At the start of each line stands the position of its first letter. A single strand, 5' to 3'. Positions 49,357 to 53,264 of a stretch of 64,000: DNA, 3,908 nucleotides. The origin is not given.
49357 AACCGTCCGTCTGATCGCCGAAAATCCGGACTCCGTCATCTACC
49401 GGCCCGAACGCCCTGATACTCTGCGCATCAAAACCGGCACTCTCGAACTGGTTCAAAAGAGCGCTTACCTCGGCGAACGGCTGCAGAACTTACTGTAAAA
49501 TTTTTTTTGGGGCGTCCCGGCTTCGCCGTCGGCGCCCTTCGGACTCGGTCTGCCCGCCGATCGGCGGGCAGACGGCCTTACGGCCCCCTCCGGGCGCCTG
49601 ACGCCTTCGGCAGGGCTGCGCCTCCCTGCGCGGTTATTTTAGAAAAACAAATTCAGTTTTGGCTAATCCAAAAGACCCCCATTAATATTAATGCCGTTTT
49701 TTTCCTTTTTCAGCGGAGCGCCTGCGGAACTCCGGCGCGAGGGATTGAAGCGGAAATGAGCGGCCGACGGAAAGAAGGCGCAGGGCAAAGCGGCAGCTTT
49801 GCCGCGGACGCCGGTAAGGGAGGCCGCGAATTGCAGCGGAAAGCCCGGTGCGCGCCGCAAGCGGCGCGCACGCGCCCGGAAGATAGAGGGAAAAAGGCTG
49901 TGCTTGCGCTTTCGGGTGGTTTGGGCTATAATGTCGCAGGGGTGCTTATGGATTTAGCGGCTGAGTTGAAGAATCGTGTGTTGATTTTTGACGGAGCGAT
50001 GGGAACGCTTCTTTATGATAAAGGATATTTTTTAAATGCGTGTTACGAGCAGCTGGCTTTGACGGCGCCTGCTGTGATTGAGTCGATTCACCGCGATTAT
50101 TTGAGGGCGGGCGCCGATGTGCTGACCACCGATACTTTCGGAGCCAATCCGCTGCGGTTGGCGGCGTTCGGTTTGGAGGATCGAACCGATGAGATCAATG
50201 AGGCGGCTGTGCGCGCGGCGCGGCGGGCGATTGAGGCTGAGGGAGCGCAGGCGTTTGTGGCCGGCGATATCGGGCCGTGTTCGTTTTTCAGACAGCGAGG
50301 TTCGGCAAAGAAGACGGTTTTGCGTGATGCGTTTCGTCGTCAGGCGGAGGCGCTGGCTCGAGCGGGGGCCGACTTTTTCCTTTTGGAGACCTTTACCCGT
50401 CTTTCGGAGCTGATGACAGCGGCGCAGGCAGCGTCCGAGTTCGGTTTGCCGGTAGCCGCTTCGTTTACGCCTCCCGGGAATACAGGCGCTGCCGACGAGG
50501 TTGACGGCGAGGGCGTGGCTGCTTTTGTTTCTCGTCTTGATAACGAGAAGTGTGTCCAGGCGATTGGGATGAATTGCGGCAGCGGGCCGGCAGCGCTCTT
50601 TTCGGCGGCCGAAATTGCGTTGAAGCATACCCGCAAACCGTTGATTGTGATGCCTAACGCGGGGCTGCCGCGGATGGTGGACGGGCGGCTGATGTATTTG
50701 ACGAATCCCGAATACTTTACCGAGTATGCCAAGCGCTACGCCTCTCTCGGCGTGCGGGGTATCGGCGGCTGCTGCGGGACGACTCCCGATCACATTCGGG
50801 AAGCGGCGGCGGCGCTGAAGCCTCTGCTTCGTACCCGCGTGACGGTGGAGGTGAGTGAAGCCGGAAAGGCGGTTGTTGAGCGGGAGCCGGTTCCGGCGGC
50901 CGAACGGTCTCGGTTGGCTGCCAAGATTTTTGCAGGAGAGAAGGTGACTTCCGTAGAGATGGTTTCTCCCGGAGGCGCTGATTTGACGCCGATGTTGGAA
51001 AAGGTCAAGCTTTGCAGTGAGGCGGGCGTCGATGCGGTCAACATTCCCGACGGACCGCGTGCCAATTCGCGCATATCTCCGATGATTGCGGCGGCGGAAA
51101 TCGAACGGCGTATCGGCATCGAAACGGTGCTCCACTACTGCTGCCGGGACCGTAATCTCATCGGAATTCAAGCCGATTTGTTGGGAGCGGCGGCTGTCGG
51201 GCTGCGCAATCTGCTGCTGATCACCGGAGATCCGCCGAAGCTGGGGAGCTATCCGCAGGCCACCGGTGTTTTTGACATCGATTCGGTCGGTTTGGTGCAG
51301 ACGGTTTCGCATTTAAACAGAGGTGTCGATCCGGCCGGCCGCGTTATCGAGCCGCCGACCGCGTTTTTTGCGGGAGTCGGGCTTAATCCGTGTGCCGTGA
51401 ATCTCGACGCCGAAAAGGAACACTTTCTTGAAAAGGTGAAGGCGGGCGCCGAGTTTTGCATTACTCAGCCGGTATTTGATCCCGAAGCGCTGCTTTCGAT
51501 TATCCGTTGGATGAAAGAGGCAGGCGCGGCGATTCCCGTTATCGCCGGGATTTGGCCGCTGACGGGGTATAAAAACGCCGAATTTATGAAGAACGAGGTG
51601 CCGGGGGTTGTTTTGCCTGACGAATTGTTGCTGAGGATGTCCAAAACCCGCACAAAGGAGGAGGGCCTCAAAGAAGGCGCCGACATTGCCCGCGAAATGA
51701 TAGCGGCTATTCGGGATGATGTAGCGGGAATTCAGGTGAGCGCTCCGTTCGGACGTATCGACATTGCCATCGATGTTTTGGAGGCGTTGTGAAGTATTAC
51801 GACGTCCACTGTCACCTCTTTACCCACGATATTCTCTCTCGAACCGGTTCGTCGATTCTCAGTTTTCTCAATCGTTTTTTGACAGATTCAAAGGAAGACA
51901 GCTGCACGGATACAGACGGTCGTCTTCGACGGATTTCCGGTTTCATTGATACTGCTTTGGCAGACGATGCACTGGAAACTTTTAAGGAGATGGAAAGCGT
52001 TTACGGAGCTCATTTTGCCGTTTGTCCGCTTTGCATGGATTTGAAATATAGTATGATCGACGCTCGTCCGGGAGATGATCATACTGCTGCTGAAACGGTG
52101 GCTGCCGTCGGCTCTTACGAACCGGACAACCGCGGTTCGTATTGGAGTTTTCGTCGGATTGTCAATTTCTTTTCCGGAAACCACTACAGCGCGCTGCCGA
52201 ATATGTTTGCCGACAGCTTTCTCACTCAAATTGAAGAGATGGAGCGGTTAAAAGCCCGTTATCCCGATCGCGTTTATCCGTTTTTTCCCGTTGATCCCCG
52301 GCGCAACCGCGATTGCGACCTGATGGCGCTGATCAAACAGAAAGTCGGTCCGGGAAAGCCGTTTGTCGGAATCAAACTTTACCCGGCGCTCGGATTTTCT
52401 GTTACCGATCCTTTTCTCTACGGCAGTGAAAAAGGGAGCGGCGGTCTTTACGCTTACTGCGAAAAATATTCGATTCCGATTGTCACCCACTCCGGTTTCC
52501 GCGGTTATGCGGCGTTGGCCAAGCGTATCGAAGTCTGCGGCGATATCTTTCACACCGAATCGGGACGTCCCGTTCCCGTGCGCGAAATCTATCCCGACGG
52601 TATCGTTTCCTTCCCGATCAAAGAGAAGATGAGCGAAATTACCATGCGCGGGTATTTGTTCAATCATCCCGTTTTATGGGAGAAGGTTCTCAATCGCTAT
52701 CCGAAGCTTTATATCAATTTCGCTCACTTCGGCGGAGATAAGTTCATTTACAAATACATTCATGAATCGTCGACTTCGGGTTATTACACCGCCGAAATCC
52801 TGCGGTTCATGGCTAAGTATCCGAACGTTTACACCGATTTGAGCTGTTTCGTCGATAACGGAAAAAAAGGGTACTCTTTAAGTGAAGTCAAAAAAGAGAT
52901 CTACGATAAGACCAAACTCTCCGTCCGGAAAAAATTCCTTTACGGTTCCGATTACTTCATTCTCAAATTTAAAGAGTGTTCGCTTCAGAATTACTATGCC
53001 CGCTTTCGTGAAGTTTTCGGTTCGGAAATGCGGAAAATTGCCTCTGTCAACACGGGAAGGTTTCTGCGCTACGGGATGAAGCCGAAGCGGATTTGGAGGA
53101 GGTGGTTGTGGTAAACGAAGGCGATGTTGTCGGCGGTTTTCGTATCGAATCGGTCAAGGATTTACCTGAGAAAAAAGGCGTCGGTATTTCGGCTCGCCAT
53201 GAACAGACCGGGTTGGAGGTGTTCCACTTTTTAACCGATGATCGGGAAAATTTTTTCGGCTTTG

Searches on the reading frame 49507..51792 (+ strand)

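Call 81: search_protein_families(library=pfam, proteins=[window:49507-51792:+], max_evalue=0.000001)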
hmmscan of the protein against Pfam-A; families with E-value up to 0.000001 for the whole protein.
window:49507-51792:+ (761 aa): 2 families
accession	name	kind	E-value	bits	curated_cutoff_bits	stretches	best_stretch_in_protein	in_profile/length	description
PF02574.22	S-methyl_trans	-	5e-67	227.2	22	1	159-437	1-283/283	Homocysteine S-methyltransferase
PF02219.23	MTHFR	-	6.8e-34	118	24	1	474-737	6-262/287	Methylenetetrahydrofolate reductase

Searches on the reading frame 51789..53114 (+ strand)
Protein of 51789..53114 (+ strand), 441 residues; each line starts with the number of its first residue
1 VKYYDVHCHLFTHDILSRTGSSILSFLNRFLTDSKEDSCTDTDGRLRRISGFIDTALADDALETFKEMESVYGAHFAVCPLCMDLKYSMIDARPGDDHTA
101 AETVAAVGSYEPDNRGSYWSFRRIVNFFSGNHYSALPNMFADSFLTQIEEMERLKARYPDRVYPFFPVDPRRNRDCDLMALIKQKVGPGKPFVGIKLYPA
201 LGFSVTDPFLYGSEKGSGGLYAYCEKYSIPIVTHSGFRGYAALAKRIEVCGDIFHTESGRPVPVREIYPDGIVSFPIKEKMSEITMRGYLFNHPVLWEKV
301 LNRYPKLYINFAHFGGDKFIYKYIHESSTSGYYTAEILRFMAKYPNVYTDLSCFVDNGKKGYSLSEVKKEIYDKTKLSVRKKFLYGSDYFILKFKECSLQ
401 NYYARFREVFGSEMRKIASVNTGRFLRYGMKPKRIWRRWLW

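Call 81: search_protein_families(library=pfam, proteins=[window:51789-53114:+], max_evalue=0.000001)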
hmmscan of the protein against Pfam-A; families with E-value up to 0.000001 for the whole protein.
window:51789-53114:+ (441 aa): 1 family
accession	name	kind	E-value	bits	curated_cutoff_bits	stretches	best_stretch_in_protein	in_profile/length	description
PF04909.20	Amidohydro_2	-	6.9e-13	49.4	26.4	1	148-396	66-254/289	Amidohydrolase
